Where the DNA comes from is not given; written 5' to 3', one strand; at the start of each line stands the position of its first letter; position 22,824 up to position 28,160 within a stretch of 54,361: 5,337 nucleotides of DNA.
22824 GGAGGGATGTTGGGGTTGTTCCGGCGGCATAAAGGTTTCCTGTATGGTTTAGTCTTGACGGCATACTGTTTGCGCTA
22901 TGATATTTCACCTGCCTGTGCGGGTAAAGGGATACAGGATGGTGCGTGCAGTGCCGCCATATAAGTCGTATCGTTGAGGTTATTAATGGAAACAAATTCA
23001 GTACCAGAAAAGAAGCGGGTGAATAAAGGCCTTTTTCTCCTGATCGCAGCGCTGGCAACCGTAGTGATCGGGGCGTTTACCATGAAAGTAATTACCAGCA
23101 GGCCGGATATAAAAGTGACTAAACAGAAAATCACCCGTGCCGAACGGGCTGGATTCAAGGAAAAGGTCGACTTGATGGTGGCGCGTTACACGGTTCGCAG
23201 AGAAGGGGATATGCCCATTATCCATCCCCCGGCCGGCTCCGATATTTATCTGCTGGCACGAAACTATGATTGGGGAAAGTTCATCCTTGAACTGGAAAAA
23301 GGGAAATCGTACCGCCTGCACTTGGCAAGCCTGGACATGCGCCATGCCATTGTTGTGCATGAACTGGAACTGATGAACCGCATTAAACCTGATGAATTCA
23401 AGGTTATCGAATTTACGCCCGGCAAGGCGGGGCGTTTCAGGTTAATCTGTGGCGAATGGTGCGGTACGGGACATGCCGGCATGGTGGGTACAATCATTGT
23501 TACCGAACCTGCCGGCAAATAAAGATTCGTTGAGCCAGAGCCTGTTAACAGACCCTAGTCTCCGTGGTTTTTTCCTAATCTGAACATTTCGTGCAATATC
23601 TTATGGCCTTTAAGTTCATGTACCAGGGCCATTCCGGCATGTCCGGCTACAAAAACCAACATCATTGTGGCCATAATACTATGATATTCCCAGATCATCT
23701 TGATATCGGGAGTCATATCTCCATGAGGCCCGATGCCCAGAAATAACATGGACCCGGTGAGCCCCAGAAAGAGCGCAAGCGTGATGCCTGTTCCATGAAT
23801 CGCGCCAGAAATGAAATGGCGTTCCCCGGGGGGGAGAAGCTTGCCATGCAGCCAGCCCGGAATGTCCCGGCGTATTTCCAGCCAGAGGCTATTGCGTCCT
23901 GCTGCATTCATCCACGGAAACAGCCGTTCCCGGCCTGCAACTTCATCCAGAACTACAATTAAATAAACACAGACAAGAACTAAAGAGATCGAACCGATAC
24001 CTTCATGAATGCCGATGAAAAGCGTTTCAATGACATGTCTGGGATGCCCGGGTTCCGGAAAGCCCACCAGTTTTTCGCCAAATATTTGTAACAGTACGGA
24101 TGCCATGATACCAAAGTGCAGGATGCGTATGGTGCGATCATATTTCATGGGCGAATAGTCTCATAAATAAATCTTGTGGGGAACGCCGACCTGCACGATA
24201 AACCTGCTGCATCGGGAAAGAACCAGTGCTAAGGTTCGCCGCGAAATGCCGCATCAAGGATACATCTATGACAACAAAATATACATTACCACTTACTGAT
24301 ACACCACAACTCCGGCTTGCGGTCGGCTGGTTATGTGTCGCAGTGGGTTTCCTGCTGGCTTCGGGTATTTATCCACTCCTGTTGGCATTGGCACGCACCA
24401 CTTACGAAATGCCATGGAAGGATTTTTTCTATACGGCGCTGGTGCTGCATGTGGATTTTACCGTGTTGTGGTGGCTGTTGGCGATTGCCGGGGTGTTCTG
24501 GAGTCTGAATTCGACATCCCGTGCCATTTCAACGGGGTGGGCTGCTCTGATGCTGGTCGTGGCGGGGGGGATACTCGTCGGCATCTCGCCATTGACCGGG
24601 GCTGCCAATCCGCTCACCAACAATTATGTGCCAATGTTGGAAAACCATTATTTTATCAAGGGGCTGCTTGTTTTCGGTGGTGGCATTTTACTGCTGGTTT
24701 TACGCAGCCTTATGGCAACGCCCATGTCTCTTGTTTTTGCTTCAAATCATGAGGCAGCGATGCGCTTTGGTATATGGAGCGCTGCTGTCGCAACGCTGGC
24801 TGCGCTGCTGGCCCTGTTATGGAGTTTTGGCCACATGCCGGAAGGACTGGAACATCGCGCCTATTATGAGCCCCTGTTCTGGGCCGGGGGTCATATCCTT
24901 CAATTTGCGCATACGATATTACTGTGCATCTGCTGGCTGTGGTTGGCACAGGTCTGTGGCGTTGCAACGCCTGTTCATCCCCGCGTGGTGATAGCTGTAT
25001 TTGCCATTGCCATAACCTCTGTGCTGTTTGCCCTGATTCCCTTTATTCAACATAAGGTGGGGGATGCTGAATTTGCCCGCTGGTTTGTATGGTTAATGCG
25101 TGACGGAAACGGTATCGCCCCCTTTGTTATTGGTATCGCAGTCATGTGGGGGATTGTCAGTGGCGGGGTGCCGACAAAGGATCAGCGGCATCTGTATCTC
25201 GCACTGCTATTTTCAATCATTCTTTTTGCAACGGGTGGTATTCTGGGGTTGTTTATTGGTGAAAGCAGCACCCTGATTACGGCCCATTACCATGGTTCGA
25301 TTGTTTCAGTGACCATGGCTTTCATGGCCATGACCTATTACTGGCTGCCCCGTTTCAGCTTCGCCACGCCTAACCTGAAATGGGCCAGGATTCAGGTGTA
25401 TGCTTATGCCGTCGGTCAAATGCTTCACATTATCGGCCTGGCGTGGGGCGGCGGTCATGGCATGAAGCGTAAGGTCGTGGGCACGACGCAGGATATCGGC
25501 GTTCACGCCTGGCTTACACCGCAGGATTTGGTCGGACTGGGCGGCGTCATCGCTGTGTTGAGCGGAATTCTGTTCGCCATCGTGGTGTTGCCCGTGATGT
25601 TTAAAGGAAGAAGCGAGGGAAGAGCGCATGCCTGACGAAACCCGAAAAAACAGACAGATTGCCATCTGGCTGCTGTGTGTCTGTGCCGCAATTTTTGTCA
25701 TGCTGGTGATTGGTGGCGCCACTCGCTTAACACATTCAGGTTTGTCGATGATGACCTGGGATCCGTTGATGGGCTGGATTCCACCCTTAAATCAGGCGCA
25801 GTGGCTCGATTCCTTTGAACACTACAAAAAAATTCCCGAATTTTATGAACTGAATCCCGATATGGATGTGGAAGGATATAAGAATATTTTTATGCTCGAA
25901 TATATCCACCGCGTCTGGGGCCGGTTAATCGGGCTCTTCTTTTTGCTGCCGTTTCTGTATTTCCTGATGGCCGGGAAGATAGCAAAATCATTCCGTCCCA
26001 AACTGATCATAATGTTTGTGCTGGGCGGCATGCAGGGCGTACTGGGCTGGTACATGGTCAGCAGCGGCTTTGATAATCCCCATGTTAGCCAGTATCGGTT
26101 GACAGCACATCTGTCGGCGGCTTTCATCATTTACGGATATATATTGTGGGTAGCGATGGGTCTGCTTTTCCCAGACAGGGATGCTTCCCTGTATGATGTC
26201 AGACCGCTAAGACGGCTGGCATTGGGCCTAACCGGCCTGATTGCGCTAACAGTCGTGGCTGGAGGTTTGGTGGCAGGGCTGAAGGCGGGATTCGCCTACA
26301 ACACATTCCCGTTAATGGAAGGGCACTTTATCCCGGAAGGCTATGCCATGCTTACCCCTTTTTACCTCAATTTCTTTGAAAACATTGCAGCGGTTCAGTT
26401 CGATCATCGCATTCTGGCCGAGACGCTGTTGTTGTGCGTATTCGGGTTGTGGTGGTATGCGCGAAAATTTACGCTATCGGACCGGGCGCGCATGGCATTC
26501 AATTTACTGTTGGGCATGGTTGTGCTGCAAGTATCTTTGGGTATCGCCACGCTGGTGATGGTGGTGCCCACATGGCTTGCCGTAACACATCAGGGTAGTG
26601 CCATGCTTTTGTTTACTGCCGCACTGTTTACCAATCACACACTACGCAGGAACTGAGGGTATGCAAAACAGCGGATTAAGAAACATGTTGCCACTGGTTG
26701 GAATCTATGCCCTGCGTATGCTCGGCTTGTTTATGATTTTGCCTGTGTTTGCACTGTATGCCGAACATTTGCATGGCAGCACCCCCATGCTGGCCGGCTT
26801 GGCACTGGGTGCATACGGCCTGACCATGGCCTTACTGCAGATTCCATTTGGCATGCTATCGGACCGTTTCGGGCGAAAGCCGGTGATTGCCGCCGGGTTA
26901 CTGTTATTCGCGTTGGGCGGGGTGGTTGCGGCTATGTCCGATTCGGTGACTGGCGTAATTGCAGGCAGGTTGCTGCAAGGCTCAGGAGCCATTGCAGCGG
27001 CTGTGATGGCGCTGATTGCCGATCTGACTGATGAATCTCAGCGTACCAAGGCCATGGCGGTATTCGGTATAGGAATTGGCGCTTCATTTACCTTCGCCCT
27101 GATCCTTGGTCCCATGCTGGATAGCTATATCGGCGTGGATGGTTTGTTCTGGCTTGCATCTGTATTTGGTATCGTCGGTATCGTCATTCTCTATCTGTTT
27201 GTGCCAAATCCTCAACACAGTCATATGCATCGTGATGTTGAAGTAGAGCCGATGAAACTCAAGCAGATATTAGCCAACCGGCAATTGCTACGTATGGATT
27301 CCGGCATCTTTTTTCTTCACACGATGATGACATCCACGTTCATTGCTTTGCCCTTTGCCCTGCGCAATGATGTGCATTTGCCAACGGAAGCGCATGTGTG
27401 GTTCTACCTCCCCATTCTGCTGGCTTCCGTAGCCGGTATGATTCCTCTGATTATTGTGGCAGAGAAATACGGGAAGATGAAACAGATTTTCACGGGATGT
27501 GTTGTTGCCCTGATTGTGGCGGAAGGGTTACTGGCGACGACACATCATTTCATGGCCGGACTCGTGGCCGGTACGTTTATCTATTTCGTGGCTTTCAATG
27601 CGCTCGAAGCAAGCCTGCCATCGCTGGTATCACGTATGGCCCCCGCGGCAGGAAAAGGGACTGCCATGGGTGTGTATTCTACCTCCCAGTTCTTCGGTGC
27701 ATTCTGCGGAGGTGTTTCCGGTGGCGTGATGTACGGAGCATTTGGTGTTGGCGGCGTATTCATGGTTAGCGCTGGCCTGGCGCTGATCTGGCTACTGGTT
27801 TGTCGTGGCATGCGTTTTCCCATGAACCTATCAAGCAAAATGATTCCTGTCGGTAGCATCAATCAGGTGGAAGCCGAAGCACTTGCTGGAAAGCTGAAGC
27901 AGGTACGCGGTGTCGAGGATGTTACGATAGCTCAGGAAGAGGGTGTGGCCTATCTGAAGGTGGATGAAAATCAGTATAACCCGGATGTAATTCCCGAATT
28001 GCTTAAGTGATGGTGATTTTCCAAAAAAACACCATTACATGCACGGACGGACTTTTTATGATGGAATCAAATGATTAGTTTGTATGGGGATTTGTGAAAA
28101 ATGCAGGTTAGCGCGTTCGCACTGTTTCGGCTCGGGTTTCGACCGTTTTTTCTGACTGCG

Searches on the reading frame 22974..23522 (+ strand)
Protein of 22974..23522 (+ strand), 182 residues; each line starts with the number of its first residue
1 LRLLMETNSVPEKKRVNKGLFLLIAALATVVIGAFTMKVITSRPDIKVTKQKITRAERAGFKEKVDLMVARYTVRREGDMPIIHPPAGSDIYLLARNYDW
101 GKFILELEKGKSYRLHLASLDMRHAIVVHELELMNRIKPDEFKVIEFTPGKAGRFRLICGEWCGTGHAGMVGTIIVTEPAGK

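Call 42: search_protein_families(library=pfam, proteins=[window:22974-23522:+], max_evalue=0.001)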
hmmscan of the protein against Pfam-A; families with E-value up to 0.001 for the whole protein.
window:22974-23522:+ (182 aa): 1 family
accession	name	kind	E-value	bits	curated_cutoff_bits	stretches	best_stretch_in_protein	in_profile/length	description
PF13473.12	Cupredoxin_1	-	0.00086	19.7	27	0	105-176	37-104/104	Cupredoxin-like domain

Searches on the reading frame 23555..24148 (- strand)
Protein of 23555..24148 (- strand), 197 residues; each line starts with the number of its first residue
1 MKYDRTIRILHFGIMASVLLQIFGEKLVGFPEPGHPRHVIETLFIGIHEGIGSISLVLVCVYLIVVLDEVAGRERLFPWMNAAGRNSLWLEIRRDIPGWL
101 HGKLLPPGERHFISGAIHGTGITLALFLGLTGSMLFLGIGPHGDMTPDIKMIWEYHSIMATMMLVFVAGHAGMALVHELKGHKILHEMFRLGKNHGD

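Call 42: search_protein_families(library=pfam, proteins=[window:23555-24148:-], max_evalue=0.001)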
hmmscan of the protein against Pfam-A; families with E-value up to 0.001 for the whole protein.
window:23555-24148:- (197 aa): 2 families
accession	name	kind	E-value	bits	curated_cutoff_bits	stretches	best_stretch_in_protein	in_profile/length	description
PF01292.26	Ni_hydr_CYTB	-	3.3e-17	63.3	30.1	1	3-190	2-178/179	Prokaryotic cytochrome b561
PF01757.29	Acyl_transf_3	-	5.6e-05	22.8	31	0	29-90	233-282/326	Acyltransferase domain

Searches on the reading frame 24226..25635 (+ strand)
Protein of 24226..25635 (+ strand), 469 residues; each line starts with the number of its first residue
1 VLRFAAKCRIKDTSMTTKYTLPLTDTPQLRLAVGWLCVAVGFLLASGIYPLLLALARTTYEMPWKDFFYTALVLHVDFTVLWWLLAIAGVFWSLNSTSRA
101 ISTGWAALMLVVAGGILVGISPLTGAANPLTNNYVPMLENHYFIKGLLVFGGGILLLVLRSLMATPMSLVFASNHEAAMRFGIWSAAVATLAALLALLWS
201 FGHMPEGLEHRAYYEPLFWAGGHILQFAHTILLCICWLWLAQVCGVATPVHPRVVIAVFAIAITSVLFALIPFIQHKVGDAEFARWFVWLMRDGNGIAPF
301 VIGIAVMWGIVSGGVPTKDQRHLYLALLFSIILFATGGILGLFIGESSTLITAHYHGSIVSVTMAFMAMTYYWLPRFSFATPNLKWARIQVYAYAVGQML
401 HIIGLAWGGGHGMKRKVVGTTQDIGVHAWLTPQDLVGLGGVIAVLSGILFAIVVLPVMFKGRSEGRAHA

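Call 42: search_protein_families(library=pfam, proteins=[window:24226-25635:+], max_evalue=0.001)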
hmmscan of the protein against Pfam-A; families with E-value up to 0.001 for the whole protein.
window:24226-25635:+ (469 aa): 1 family
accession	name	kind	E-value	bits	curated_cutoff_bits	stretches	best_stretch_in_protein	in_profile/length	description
PF00115.25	COX1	-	2e-13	50.4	34.8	1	31-441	2-435/436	Cytochrome C and Quinol oxidase polypeptide I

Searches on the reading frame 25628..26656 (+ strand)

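Call 42: search_protein_families(library=pfam, proteins=[window:25628-26656:+], max_evalue=0.001)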
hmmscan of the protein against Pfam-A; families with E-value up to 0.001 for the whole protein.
window:25628-26656:+ (342 aa): 1 family
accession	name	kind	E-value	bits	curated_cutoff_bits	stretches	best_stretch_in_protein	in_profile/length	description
PF02628.20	COX15-CtaA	-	7.9e-104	347.6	29.9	1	12-332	1-321/322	Cytochrome oxidase assembly protein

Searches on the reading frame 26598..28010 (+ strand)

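Call 42: search_protein_families(library=pfam, proteins=[window:26598-28010:+], max_evalue=0.001)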
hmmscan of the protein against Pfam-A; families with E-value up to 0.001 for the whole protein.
window:26598-28010:+ (470 aa): 3 families
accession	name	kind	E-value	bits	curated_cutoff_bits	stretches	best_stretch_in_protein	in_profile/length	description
PF07690.21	MFS_1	-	2.5e-49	168.5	33.4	2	35-330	3-312/347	Major Facilitator Superfamily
PF00083.30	Sugar_tr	-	2.8e-09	36.8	22.3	1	65-206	47-195/452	Sugar (and other) transporter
PF21987.2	YajR_YAM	-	5.5e-06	26.5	26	1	424-461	10-47/56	YajR YAM domain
